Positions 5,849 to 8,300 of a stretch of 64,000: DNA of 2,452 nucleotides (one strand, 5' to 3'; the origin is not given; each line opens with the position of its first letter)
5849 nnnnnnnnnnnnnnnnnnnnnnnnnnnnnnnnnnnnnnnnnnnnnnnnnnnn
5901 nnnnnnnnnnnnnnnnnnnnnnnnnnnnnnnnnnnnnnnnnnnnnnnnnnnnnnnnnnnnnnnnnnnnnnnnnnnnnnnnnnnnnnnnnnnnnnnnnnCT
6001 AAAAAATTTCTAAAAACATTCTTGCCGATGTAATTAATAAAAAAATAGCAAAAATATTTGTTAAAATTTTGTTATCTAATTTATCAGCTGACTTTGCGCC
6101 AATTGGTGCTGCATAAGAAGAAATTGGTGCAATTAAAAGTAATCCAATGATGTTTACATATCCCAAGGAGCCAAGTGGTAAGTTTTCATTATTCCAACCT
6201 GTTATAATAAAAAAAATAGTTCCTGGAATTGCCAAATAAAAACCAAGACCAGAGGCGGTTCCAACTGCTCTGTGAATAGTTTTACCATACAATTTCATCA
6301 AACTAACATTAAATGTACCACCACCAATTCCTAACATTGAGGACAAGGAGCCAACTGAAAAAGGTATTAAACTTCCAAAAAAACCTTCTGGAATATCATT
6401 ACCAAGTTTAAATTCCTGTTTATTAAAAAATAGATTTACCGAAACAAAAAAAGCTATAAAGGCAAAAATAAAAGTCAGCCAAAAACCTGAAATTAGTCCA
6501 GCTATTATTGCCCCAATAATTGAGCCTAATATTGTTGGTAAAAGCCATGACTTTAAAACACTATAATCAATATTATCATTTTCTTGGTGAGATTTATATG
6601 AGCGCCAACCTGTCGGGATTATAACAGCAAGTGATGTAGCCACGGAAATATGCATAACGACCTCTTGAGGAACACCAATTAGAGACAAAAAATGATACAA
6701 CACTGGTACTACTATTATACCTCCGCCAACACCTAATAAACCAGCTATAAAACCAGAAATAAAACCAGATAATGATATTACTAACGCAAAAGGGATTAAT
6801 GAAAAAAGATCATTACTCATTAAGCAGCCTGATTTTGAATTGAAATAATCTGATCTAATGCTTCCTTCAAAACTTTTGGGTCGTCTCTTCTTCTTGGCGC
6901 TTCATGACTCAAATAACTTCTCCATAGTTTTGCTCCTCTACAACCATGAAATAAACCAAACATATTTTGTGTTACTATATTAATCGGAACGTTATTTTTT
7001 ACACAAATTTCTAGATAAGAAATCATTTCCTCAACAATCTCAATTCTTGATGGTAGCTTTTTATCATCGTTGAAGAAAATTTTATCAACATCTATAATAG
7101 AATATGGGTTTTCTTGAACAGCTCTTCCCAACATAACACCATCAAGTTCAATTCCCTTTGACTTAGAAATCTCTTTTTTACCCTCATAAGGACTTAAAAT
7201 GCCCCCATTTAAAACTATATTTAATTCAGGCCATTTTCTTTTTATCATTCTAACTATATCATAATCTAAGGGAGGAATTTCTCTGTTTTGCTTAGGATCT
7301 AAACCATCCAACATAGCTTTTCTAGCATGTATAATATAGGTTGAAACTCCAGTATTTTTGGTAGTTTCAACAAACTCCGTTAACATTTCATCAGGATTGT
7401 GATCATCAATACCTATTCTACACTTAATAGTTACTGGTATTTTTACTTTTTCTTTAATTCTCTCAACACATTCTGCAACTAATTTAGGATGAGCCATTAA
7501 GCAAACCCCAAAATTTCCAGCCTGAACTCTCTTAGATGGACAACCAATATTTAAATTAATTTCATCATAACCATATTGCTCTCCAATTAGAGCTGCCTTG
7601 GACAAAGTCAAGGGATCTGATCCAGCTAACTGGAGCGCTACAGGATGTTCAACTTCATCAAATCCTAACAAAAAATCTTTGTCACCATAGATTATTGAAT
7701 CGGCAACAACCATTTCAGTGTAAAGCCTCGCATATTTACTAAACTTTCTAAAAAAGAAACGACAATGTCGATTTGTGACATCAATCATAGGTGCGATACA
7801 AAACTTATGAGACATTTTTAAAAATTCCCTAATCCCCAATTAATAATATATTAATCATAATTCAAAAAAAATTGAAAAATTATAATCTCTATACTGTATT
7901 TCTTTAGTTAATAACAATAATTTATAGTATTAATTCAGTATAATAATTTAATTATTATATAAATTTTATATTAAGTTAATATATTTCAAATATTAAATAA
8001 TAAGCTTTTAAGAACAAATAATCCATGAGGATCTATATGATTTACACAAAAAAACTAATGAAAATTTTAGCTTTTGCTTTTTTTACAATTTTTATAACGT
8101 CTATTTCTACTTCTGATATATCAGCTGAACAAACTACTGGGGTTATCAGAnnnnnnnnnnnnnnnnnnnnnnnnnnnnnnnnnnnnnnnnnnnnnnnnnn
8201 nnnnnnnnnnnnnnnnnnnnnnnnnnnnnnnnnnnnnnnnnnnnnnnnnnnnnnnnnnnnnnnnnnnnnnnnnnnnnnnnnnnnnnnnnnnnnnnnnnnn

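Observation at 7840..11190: GC-richer TonB-dependent receptor gene with its own long leader and the window's only intrinsic terminator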

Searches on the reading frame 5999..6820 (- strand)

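Call 7: search_protein_families(library=pfam, proteins=[window:5999-6820:-])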
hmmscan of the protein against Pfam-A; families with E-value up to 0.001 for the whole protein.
window:5999-6820:- (273 aa): 1 family
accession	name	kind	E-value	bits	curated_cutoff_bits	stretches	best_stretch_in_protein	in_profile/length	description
PF01925.25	TauE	-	2.7e-42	145.5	32.6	1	17-268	3-237/237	Sulfite exporter TauE/SafE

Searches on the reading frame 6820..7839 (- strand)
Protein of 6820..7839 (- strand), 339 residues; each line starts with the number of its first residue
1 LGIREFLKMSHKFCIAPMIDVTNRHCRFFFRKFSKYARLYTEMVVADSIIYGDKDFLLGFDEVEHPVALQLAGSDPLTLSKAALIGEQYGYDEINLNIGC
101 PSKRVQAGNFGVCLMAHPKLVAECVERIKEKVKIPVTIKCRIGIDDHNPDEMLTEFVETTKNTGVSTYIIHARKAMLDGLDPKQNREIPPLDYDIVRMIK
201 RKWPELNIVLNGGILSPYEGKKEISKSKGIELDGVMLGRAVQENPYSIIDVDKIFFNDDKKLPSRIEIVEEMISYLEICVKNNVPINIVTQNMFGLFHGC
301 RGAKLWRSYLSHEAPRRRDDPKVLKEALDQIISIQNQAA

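Call 7: search_protein_families(library=pfam, proteins=[window:6820-7839:-])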
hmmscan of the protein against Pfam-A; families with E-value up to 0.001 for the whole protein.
window:6820-7839:- (339 aa): 1 family
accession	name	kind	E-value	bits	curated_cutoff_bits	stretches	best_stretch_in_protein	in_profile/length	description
PF01207.24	Dus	-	6.6e-72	242.7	20.4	1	15-324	2-303/311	Dihydrouridine synthase (Dus)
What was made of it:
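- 6820..7815 (-): dusA (tRNA dihydrouridine synthase), the divergent upstream neighbour. The true start is ATG at 7815, not the TTG at 7839. Pfam Dus, 243 bits (call 7).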

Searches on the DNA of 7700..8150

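Call 10: search_rna_families(source=window, start=7700, end=8150, threshold=evalue, max_evalue=10)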
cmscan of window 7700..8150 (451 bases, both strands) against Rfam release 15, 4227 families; matches with E-value up to 10: 3.
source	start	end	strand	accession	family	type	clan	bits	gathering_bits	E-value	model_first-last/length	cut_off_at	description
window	7733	7810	-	RF04350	Plastid-ndhJ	Cis-reg;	-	16.3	43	2.1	1-57/57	no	Plastid-ndhJ 3UTR RNA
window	7985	8043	+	RF00109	Vimentin3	Cis-reg;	-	15.8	36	9.1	1-67/67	no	Vimentin 3' UTR protein-binding region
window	8033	8064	+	RF00522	PreQ1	Cis-reg; riboswitch;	-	12.7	39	7.4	1-45/45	no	PreQ1 (pre queuosine) riboswitch aptamer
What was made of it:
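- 7816..8036 (.): 221-bp noncoding spacer (about 13% GC) between the divergent dusA and TBDR starts. It presumably holds both promoters. No known regulatory element was detected. Rfam finds nothing above chance (call 10).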
